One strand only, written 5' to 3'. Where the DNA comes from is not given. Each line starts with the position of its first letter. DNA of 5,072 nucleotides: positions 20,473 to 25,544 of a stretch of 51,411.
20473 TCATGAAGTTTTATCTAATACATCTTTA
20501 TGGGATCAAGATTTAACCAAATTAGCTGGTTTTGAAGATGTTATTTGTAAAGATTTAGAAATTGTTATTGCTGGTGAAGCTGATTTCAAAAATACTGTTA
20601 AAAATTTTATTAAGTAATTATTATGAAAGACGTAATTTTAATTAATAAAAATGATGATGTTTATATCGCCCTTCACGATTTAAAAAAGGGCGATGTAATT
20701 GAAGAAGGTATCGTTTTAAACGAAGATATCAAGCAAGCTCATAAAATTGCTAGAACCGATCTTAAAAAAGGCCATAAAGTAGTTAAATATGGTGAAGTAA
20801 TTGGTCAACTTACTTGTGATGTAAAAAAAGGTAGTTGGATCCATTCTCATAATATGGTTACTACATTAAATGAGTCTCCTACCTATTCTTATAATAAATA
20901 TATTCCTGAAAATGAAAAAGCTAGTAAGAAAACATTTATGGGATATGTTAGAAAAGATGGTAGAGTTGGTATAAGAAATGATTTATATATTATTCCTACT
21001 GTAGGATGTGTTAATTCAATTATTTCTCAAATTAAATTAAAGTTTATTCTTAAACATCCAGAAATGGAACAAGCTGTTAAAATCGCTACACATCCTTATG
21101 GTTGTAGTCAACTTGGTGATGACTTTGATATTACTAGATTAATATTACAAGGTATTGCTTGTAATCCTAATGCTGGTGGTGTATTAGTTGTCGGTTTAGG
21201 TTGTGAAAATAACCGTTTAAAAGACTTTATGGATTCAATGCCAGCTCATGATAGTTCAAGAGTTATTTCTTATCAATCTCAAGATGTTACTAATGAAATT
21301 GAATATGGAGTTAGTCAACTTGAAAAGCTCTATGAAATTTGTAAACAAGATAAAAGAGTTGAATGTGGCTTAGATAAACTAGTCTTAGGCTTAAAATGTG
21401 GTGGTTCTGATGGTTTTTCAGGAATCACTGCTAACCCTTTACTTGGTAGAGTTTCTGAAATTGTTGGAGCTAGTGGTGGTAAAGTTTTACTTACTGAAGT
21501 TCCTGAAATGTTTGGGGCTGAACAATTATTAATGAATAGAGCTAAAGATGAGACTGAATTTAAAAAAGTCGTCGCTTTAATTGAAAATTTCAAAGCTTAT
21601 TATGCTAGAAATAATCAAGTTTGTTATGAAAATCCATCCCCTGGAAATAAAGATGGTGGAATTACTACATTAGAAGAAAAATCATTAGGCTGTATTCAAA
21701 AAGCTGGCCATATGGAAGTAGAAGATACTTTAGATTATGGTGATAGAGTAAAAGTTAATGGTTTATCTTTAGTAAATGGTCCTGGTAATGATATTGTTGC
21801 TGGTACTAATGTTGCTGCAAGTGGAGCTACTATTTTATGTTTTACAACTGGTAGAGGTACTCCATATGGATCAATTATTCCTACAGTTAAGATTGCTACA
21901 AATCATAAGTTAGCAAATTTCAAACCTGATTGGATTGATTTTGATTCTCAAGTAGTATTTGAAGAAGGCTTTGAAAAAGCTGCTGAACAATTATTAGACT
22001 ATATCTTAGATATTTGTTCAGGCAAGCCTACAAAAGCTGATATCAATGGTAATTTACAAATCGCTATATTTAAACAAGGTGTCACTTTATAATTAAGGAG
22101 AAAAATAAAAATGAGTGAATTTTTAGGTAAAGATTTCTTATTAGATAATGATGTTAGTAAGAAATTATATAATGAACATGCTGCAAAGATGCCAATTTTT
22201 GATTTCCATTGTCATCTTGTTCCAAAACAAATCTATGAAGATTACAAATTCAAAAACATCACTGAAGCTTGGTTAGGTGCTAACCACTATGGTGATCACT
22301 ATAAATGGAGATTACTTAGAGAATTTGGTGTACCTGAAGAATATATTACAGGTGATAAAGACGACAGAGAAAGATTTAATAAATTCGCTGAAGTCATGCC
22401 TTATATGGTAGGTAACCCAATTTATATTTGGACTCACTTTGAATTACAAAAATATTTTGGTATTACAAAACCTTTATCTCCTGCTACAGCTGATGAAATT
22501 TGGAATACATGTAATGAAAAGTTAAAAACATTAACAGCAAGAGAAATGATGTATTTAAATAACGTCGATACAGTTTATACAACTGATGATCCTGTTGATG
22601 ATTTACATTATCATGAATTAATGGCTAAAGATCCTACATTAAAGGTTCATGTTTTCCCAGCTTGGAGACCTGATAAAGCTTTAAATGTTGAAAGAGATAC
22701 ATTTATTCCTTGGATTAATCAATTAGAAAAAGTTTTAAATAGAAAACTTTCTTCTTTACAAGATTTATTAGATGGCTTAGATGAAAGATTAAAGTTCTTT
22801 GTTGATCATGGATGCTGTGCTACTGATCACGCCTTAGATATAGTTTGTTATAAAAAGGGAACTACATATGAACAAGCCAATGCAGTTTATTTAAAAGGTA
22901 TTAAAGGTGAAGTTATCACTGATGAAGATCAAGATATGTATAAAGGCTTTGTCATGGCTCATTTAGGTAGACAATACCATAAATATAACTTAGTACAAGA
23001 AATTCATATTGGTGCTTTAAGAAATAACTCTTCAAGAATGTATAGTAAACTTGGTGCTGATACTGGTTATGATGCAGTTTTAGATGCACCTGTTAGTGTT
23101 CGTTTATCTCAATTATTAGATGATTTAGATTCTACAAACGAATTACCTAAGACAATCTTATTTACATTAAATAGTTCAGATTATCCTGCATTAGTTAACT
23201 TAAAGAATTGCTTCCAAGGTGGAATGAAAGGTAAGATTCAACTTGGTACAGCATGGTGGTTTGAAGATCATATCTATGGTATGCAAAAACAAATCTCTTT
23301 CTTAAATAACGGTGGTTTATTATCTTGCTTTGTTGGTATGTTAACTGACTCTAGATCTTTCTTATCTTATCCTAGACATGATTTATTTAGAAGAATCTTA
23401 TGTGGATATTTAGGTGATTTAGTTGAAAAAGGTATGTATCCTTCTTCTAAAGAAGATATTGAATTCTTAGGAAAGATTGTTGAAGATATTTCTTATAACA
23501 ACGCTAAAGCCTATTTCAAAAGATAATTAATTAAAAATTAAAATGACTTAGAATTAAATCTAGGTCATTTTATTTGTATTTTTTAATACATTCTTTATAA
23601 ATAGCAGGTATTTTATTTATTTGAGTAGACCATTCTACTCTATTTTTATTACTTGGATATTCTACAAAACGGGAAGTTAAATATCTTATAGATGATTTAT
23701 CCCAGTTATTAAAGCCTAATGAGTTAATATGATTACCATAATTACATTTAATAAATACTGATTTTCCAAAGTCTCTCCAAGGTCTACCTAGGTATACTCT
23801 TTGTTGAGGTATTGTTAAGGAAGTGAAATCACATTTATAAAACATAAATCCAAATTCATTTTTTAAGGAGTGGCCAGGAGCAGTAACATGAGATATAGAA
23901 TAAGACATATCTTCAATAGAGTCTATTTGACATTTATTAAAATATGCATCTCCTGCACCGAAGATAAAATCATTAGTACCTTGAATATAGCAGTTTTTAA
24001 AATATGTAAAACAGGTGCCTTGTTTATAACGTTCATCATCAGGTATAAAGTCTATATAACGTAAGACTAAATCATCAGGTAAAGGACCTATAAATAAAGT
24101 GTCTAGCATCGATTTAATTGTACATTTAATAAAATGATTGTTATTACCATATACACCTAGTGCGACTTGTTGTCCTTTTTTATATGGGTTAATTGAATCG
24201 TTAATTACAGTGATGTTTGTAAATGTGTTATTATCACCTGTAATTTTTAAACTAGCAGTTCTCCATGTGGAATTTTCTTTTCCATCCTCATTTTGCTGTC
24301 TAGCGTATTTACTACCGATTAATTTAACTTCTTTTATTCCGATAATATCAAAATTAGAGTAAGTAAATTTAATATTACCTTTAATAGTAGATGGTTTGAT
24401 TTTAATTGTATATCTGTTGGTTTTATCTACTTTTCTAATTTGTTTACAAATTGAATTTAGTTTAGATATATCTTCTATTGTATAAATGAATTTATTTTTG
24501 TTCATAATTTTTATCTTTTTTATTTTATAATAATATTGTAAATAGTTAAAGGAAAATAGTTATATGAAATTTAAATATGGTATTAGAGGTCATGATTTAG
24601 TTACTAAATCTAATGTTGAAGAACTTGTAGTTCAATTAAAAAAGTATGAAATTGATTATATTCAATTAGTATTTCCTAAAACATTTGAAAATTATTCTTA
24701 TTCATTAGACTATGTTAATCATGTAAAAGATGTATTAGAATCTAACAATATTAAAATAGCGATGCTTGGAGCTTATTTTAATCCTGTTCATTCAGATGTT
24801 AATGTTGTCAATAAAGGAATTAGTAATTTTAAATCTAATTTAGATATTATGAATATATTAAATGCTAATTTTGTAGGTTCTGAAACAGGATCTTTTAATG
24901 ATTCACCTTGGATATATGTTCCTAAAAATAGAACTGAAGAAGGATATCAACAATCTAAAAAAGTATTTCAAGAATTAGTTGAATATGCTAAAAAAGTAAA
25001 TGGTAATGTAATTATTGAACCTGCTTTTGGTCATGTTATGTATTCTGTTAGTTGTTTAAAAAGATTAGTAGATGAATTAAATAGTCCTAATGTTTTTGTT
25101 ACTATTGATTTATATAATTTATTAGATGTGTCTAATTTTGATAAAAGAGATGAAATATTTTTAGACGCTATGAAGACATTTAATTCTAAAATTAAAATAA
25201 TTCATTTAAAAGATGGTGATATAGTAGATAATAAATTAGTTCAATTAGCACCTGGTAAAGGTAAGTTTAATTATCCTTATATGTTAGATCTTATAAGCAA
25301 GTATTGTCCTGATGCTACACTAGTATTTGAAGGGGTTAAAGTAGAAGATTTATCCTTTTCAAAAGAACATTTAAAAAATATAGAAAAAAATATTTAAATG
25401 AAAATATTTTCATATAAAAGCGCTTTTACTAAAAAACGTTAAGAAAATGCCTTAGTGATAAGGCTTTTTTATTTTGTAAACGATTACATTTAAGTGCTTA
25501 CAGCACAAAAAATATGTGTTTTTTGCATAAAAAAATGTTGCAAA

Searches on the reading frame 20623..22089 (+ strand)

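Call 3: search_protein_families(library=pfam, proteins=[window:20623-22089:+], max_evalue=0.01)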
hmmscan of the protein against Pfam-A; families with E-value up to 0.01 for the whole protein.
window:20623-22089:+ (489 aa): 3 families
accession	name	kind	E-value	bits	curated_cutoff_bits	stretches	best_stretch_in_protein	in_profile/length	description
PF20629.2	GD_AH_C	-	1.9e-92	309.4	26.8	1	251-488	2-242/242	D-galactarate/Altronate dehydratase, C-terminal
PF04295.18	GD_AH_second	-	3.1e-40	137.8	27.3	1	107-239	1-134/136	D-galactarate dehydratase/Altronate hydrolase, second domain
PF08666.17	SAF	-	5.1e-10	40.2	21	1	11-77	1-61/63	SAF domain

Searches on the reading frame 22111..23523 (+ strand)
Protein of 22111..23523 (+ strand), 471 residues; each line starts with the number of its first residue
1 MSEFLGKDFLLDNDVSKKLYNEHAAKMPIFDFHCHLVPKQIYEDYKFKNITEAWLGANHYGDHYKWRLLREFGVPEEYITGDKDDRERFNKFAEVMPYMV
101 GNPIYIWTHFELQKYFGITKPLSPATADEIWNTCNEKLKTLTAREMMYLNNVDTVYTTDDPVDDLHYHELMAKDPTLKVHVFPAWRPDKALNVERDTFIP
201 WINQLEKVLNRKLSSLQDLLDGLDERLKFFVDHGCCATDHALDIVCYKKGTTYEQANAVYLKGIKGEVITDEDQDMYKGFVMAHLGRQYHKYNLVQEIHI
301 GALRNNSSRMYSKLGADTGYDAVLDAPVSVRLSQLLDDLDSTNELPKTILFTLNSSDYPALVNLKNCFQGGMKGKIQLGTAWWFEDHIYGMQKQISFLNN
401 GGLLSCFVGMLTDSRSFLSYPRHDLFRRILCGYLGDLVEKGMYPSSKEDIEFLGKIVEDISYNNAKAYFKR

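Call 19: search_protein_families(library=ncbifam, proteins=[window:22111-23523:+], max_evalue=0.00001)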
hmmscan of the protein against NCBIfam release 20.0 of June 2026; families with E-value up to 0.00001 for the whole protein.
window:22111-23523:+ (471 aa): 1 family
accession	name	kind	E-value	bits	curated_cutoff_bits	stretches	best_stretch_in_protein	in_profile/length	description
NF002794.0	PRK02925.1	equivalog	7.2e-168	559.3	387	1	1-470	1-458/459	glucuronate isomerase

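Call 20: search_protein_families(library=pfam, proteins=[window:22111-23523:+], max_evalue=0.00001)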
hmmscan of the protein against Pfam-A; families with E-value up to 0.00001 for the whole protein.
window:22111-23523:+ (471 aa): 1 family
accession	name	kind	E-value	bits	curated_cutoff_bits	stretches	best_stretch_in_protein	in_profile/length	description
PF02614.20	UxaC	-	2.8e-181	603.8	25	1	1-469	1-464/464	Glucuronate isomerase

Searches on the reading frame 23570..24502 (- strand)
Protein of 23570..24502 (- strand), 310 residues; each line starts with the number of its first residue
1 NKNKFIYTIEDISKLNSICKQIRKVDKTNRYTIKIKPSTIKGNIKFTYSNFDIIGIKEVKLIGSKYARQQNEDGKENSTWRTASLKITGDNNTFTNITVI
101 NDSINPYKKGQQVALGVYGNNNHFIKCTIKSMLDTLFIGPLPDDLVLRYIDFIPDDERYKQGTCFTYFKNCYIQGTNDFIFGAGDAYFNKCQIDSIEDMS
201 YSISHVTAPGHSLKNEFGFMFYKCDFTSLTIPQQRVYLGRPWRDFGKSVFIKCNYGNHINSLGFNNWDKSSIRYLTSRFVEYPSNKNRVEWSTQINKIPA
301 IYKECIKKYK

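Call 20: search_protein_families(library=pfam, proteins=[window:23570-24502:-], max_evalue=0.00001)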
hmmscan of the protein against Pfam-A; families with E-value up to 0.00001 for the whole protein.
window:23570-24502:- (310 aa): 1 family
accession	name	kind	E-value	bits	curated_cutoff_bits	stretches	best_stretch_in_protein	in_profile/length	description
PF01095.25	Pectinesterase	-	7.2e-30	104.2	27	2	166-292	138-275/298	Pectinesterase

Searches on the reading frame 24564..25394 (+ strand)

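Call 20: search_protein_families(library=pfam, proteins=[window:24564-25394:+], max_evalue=0.00001)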
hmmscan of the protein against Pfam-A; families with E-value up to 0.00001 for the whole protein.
window:24564-25394:+ (277 aa): 1 family
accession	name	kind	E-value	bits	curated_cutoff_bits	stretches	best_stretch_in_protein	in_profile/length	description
PF01261.30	AP_endonuc_2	-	1.5e-23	84.2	31.1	1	24-246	3-218/249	Xylose isomerase-like TIM barrel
